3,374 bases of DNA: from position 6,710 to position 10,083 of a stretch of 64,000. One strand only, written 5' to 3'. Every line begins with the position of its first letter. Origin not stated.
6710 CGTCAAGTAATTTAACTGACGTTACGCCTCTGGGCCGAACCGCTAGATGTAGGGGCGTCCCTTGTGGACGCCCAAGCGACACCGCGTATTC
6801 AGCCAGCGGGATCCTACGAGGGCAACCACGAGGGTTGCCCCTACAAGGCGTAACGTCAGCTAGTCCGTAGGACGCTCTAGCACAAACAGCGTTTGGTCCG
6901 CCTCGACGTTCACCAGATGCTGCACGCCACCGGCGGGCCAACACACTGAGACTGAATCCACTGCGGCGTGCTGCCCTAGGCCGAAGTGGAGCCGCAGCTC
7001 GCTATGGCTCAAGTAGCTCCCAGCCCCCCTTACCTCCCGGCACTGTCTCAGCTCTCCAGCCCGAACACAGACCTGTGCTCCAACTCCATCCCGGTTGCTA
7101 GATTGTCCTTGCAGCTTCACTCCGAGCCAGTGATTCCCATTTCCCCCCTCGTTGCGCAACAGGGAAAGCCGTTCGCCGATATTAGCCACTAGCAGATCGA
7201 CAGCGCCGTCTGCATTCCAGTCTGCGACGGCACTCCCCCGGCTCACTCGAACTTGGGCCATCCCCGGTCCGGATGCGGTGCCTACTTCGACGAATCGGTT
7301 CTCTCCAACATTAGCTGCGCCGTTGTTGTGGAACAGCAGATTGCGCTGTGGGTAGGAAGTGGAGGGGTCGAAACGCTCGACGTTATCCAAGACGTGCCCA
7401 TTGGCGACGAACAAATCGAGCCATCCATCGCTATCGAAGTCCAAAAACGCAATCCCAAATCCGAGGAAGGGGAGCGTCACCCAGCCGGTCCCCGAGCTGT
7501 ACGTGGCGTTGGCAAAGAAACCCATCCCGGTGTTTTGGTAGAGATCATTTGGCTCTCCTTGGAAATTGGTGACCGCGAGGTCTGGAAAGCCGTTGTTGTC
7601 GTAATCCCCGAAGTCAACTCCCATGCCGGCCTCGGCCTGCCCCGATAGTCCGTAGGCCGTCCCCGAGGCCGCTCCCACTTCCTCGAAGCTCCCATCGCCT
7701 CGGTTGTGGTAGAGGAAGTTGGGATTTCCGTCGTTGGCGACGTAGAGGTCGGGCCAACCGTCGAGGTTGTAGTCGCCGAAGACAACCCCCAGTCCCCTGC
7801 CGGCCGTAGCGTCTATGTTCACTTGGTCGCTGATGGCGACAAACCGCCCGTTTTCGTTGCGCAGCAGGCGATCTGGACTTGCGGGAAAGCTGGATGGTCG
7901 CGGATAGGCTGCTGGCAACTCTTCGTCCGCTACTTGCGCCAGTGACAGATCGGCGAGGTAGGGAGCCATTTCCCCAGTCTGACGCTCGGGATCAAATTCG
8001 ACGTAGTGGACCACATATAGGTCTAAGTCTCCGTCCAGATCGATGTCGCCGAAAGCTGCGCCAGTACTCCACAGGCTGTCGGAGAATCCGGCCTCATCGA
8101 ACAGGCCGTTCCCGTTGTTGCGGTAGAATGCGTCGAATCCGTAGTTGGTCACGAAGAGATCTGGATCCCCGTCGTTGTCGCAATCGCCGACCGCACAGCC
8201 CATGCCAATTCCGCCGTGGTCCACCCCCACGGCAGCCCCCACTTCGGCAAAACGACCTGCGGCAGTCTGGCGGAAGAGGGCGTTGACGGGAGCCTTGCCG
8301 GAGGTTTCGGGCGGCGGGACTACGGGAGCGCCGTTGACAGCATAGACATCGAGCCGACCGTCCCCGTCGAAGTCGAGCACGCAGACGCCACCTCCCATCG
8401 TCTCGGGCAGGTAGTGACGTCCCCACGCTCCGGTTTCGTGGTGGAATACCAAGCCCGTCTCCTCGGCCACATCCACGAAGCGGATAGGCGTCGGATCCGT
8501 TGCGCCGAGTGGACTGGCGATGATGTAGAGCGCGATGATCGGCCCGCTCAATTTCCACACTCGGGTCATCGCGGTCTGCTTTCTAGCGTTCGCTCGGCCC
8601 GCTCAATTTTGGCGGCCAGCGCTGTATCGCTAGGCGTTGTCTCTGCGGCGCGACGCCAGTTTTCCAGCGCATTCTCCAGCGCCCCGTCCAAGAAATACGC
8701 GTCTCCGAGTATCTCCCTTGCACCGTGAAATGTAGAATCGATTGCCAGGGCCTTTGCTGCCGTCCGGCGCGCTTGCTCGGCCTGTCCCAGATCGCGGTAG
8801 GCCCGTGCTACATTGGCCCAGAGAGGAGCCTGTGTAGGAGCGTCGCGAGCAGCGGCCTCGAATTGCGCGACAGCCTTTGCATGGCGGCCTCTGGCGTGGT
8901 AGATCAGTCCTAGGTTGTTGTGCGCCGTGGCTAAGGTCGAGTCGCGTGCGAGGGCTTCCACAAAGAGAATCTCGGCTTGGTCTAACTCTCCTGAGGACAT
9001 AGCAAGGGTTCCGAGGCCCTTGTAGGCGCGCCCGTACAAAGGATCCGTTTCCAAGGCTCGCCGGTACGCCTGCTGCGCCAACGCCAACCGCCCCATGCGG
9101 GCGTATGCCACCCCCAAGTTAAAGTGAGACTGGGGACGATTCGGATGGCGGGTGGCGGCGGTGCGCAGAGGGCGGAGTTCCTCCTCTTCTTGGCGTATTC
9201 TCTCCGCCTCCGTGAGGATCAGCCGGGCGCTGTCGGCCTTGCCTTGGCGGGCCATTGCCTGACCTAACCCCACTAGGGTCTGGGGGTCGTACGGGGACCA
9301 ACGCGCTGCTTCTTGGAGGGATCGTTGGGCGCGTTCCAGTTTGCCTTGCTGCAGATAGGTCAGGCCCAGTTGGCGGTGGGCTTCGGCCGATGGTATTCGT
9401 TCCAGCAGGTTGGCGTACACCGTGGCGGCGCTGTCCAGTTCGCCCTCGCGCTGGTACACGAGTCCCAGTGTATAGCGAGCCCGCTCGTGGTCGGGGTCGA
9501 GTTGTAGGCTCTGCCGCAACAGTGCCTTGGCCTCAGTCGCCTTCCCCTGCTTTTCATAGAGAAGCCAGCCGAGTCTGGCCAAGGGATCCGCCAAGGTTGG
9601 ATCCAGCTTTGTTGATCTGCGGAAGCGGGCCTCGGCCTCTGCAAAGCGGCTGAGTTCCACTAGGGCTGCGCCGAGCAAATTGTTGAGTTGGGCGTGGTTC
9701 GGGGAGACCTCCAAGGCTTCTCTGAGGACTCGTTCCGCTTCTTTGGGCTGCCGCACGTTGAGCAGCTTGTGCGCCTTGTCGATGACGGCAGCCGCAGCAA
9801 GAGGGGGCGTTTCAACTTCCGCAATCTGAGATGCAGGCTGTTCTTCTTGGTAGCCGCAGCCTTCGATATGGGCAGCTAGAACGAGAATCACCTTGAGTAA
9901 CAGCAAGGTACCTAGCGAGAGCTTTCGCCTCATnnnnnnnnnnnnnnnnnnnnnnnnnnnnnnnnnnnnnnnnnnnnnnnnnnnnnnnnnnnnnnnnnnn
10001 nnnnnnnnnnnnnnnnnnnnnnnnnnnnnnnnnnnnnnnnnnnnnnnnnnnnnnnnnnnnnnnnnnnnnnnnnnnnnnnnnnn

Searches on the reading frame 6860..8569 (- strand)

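Call 24: search_protein_families(library=pfam, proteins=[window:6860-8569:-], max_evalue=0.001)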
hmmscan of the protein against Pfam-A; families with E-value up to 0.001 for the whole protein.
window:6860-8569:- (569 aa): 3 families
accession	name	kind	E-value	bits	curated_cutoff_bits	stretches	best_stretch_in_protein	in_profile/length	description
PF13517.12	FG-GAP_3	-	4.6e-45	152.5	26.9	5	266-333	1-61/61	FG-GAP-like repeat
PF07593.17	UnbV_ASPIC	-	1.9e-21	76.2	23.4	1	495-561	1-67/68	ASPIC and UnbV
PF01839.29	FG-GAP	-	9e-15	54.6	22.1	0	260-288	3-27/37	FG-GAP repeat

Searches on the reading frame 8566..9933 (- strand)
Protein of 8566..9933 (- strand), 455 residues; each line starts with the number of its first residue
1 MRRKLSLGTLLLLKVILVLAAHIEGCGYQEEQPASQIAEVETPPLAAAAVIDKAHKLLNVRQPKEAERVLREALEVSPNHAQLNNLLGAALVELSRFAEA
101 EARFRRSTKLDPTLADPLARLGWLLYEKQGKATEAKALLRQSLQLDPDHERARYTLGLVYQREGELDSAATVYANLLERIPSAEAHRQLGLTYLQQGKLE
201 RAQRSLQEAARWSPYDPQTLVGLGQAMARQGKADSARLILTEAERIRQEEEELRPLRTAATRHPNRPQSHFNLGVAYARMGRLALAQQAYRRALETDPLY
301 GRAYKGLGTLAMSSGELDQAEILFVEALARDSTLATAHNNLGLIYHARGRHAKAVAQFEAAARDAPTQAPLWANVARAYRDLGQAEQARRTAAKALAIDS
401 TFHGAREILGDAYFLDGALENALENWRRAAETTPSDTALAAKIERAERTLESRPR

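Call 24: search_protein_families(library=pfam, proteins=[window:8566-9933:-], max_evalue=0.001)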
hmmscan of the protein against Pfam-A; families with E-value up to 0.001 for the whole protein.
window:8566-9933:- (455 aa): 25 families
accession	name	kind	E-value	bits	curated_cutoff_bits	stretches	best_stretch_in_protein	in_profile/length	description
PF07719.23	TPR_2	-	7e-48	157.2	27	3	268-298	2-32/34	Tetratricopeptide repeat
PF13181.12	TPR_8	-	3.4e-40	133.2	25.7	1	268-298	2-32/34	Tetratricopeptide repeat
PF13431.12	TPR_17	-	1.7e-39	131.2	24.4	0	258-288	4-34/34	Tetratricopeptide repeat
PF00515.34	TPR_1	-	4.9e-39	131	27.8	2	268-298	2-32/34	Tetratricopeptide repeat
PF13432.12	TPR_16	-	6e-37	126.1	32.7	6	307-368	3-64/65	Tetratricopeptide repeat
PF13414.12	TPR_11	-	2.5e-35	120.3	26.8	2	126-164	4-42/42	TPR repeat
PF14559.12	TPR_19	-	2.2e-34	118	25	5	128-186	3-62/68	Tetratricopeptide repeat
PF13424.12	TPR_12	-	3.9e-31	107.5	30.1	5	334-398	2-74/77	Tetratricopeptide repeat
PF13428.12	TPR_14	-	4e-27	92.3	23.5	1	271-309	5-43/44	Tetratricopeptide repeat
PF13176.12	TPR_7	-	4.6e-17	61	27.9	0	270-297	2-31/36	Tetratricopeptide repeat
PF23914.1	TPR_CcmH_CycH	-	2.1e-16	60.6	42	2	56-184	25-155/158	Cytochrome c-type biogenesis protein H TPR domain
PF13174.12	TPR_6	-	1.8e-14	53.7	26.3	0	120-148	5-32/33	Tetratricopeptide repeat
PF25063.1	ARM_TT21_C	-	2.1e-11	44.6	35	1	54-175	25-154/209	Tetratricopeptide repeat protein 21 C-terminal ARM domain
PF12895.13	ANAPC3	-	3.9e-11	43.5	27.2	0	126-173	33-79/82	Anaphase-promoting complex, cyclosome, subunit 3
PF13374.12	TPR_10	-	4.6e-10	39.6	27.5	0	335-363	2-30/42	Tetratricopeptide repeat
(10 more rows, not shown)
